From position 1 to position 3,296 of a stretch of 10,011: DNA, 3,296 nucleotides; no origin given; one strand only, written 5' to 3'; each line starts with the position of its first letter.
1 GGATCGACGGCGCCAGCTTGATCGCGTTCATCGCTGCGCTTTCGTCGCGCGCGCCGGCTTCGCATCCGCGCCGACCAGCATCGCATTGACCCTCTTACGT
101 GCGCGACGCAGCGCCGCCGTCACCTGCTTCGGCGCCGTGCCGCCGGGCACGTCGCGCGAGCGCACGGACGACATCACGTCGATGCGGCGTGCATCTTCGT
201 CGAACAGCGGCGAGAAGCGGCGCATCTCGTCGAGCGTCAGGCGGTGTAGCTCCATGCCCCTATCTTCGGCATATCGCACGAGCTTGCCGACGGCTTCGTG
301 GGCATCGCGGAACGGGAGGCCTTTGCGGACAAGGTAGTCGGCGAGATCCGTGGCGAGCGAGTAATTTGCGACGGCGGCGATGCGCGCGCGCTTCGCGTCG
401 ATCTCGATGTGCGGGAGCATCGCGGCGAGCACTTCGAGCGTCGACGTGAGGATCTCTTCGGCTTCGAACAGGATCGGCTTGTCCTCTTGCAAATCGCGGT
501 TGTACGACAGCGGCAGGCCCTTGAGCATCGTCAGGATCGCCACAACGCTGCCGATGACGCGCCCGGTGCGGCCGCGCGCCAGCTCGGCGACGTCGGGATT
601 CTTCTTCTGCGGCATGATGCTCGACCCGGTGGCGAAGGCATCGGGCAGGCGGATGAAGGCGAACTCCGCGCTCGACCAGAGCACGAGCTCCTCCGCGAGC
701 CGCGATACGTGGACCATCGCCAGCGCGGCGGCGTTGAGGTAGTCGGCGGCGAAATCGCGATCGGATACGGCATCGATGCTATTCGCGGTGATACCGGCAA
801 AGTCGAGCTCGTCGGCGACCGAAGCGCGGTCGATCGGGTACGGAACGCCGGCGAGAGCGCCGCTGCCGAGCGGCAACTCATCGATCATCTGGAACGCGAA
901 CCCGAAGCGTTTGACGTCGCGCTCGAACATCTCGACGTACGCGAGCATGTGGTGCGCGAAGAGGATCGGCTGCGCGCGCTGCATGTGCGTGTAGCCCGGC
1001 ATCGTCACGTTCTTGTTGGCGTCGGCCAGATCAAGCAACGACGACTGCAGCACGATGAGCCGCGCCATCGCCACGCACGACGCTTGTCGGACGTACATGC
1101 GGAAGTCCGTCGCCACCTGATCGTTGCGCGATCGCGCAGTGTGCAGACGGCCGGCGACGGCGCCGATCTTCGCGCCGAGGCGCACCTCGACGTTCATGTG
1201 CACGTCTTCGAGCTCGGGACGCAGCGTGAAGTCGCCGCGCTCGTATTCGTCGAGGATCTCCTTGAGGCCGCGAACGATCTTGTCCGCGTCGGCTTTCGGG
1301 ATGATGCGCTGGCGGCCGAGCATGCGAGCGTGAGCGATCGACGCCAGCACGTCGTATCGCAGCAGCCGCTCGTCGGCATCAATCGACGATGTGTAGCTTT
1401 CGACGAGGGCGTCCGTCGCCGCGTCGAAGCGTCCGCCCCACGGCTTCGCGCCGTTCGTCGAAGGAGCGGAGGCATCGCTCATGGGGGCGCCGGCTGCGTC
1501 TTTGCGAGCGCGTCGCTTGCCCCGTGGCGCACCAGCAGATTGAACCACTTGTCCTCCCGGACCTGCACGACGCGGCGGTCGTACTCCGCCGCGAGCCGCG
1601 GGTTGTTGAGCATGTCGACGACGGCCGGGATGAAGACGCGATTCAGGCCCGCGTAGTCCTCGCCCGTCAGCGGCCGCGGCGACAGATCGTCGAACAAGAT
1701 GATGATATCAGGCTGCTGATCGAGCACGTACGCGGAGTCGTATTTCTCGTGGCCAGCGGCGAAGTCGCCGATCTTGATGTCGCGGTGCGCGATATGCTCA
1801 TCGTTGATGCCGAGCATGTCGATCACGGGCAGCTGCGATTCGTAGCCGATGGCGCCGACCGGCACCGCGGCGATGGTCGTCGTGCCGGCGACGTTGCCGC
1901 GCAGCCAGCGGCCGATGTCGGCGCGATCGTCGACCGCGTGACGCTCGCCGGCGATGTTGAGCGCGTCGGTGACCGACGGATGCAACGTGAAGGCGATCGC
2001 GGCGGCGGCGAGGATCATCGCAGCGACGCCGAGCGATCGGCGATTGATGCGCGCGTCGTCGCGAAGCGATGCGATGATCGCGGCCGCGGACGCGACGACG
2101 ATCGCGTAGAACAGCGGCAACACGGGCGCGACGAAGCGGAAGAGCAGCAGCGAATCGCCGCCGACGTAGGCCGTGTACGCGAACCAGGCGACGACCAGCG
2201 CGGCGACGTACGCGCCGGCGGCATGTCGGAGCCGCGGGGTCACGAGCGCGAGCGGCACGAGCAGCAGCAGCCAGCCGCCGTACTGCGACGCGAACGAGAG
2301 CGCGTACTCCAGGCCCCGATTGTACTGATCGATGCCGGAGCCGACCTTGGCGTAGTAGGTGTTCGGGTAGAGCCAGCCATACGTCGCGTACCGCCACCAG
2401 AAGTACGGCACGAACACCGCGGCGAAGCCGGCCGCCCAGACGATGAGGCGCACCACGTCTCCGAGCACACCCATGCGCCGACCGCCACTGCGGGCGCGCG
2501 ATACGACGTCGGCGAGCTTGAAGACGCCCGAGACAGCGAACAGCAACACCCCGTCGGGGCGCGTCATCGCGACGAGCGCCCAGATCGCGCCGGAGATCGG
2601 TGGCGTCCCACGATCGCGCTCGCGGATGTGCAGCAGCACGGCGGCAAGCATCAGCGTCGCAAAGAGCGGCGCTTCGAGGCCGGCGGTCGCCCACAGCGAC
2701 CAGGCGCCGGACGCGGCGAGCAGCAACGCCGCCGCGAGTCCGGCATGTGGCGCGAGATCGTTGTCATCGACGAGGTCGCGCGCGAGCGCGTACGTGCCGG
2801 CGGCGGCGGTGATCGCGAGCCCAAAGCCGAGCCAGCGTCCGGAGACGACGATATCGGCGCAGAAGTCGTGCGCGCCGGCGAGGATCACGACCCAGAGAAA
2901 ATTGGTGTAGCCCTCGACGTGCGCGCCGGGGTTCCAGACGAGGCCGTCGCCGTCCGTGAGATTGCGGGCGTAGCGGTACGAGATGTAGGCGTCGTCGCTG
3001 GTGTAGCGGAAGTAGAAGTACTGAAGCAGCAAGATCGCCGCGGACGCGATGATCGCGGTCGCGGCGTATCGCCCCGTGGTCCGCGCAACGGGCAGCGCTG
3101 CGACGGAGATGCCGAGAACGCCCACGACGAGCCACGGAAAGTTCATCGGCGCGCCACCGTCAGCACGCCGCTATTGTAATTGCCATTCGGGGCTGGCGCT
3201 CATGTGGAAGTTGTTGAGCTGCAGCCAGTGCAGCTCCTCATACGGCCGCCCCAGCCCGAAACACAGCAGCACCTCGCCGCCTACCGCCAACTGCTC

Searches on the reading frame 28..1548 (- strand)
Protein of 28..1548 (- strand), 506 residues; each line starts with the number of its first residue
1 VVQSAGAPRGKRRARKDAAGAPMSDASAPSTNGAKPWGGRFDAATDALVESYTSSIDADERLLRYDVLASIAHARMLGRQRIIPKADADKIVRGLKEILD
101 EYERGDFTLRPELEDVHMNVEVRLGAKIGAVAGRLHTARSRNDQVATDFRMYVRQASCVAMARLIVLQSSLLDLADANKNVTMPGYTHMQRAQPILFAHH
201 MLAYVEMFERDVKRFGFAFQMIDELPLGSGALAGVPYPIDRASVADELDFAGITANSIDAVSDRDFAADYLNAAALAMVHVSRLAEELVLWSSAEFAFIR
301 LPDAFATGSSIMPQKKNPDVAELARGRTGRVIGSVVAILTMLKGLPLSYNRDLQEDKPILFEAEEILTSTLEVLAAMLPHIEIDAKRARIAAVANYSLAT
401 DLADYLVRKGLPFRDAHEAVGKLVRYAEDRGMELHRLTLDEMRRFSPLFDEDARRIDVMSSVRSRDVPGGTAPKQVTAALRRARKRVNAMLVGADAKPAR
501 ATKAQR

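Call 3: search_protein_families(library=pfam, proteins=[window:28-1548:-], max_evalue=0.01)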
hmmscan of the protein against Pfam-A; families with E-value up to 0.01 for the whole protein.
window:28-1548:- (506 aa): 2 families
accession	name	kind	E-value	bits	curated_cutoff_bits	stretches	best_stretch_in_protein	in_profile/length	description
PF00206.25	Lyase_1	-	2e-67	228.3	27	1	39-333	1-312/312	Lyase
PF14698.11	ASL_C2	-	5.1e-27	94.5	27.3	1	396-462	1-68/69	Argininosuccinate lyase C-terminal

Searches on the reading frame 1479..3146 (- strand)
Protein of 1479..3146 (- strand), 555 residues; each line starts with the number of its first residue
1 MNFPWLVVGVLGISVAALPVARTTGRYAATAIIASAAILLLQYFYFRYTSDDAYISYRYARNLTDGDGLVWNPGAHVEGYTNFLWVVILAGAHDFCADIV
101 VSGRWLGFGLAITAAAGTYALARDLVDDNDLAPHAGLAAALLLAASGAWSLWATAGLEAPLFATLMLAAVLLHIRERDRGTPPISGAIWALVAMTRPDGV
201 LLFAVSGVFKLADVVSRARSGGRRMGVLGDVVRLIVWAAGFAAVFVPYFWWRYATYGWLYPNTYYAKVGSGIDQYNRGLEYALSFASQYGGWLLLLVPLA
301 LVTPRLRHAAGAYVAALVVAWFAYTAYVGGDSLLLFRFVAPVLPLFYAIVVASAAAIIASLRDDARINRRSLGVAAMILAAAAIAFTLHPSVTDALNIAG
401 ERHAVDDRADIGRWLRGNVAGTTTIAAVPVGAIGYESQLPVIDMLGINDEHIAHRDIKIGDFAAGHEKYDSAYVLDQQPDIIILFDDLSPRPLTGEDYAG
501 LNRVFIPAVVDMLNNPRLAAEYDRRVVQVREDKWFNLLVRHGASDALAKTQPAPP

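Call 3: search_protein_families(library=pfam, proteins=[window:1479-3146:-], max_evalue=0.01)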
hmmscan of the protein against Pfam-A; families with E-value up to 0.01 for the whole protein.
window:1479-3146:- (555 aa): 0 families

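Call 10: search_protein_families(library=padloc, proteins=[window:1479-3146:-], max_evalue=0.01)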
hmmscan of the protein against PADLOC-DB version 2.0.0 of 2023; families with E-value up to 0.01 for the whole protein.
window:1479-3146:- (555 aa): 0 families

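Call 11: search_protein_families(library=ncbifam, proteins=[window:1479-3146:-], max_evalue=0.01)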
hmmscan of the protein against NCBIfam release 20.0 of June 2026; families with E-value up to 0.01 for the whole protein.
window:1479-3146:- (555 aa): 1 family
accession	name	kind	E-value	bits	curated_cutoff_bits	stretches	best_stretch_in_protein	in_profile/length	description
NF041481.1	beta_arabfuran_tase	equivalog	1.5e-05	23.3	1050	1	31-89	9-67/633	terminal beta-(1->2)-arabinofuranosyltransferase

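Call 13: search_protein_families(library=padloc, proteins=[window:1479-3146:-], max_evalue=10)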
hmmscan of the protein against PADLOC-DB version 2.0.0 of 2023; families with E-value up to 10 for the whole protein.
window:1479-3146:- (555 aa): 0 families
